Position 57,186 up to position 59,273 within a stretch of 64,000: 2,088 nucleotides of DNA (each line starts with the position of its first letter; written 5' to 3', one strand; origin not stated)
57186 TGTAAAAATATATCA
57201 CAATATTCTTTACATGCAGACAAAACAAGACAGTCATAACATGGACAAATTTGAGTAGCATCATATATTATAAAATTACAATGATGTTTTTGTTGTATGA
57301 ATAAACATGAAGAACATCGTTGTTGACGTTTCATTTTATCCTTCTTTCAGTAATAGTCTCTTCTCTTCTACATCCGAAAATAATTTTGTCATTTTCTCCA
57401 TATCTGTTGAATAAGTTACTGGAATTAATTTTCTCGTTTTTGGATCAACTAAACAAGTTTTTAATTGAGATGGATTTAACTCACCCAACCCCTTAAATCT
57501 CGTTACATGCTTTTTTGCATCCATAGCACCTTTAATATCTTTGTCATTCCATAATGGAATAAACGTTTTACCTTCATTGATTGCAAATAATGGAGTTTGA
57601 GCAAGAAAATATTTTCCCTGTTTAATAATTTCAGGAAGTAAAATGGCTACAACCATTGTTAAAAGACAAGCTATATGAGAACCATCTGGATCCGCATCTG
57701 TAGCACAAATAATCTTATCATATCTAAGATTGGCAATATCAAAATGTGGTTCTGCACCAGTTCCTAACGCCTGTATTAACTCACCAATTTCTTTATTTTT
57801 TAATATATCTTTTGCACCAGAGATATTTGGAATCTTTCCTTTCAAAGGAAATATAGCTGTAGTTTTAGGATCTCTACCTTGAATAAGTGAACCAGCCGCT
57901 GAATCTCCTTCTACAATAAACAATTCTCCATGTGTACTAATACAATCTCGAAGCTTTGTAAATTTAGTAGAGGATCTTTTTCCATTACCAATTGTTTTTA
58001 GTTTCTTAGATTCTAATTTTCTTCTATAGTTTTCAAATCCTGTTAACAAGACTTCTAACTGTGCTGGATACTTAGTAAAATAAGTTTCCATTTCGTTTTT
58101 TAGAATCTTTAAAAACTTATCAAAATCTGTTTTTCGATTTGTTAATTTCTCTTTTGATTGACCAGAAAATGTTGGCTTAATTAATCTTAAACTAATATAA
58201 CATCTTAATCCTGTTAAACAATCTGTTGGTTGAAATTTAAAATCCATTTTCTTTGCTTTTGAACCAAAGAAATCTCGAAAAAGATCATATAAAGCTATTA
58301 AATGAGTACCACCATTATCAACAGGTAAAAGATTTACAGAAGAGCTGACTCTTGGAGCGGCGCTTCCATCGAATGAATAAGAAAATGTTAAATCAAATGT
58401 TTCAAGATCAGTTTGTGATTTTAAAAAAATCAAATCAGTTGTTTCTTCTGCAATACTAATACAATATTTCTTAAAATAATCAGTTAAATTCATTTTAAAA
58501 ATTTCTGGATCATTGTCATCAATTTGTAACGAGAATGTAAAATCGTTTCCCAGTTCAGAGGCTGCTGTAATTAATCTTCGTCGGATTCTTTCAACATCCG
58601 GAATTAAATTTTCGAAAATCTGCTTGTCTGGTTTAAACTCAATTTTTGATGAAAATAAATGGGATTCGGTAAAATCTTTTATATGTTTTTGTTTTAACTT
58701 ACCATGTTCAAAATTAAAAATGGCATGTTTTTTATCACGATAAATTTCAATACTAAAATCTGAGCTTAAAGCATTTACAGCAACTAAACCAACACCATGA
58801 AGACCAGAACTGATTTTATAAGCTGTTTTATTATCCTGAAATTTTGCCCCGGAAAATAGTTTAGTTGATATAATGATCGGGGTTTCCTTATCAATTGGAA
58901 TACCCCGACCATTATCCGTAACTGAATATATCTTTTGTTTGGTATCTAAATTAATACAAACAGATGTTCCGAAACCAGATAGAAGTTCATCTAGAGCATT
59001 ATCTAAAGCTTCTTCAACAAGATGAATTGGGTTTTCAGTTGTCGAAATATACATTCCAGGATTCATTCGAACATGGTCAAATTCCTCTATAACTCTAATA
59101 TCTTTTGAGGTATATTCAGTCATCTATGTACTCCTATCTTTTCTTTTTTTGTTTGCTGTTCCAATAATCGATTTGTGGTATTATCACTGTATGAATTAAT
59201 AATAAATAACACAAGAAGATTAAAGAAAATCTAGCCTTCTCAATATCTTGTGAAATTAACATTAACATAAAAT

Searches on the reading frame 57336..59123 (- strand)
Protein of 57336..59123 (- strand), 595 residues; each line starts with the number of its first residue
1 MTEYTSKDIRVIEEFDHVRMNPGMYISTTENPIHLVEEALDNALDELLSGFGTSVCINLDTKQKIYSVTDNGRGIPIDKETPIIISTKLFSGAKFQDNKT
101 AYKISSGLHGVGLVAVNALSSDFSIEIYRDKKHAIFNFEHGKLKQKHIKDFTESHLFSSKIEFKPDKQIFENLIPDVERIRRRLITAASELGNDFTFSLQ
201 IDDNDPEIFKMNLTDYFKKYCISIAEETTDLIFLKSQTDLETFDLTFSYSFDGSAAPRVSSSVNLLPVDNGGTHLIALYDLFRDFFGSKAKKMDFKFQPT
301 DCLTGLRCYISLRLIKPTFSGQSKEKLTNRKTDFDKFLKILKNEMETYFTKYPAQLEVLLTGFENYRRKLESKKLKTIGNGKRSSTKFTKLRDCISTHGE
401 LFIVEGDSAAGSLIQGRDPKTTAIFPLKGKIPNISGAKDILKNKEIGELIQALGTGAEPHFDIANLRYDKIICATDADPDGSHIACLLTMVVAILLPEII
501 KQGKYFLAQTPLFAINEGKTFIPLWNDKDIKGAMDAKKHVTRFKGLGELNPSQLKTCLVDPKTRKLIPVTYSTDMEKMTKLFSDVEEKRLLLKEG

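Call 9: search_protein_families(library=pfam, proteins=[window:57336-59123:-], max_evalue=0.001)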
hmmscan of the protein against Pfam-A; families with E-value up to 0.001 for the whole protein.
window:57336-59123:- (595 aa): 4 families
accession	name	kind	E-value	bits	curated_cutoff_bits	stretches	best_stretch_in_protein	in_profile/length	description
PF00204.31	DNA_gyraseB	-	1.4e-15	57.7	27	1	215-368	4-163/173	DNA gyrase B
PF01751.28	Toprim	-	3.1e-14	53.3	23.1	1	400-489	1-77/96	Toprim domain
PF00986.26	DNA_gyraseB_C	-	4.3e-11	43.2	29.8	1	537-584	3-53/63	DNA gyrase B subunit, carboxyl terminus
PF02518.31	HATPase_c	-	5.4e-11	43.3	26.4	1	33-129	7-93/111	Histidine kinase-, DNA gyrase B-, and HSP90-like ATPase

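Call 109: search_protein_families(library=ncbifam, proteins=[window:57336-59123:-], max_evalue=0.00001)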
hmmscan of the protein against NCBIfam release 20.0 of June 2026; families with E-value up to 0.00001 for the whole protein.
window:57336-59123:- (595 aa): 5 families
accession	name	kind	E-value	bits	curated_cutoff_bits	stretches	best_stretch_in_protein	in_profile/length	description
NF004189.0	PRK05644.1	subfamily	7.5e-115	384.7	740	1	2-583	8-615/641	DNA gyrase subunit B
NF011501.0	PRK14939.1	subfamily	4.8e-108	362.6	796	1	2-531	8-557/803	DNA gyrase subunit B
TIGR01059.1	gyrB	equivalog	5.3e-102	342.4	882.4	1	4-583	1-613/639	DNA topoisomerase (ATP-hydrolyzing) subunit B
TIGR01055.1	parE_Gneg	equivalog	1.3e-97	327.8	723.35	1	2-580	2-600/625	DNA topoisomerase IV subunit B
TIGR01058.1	parE_Gpos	equivalog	2.1e-92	310.5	899.95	1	3-572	4-599/637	DNA topoisomerase IV subunit B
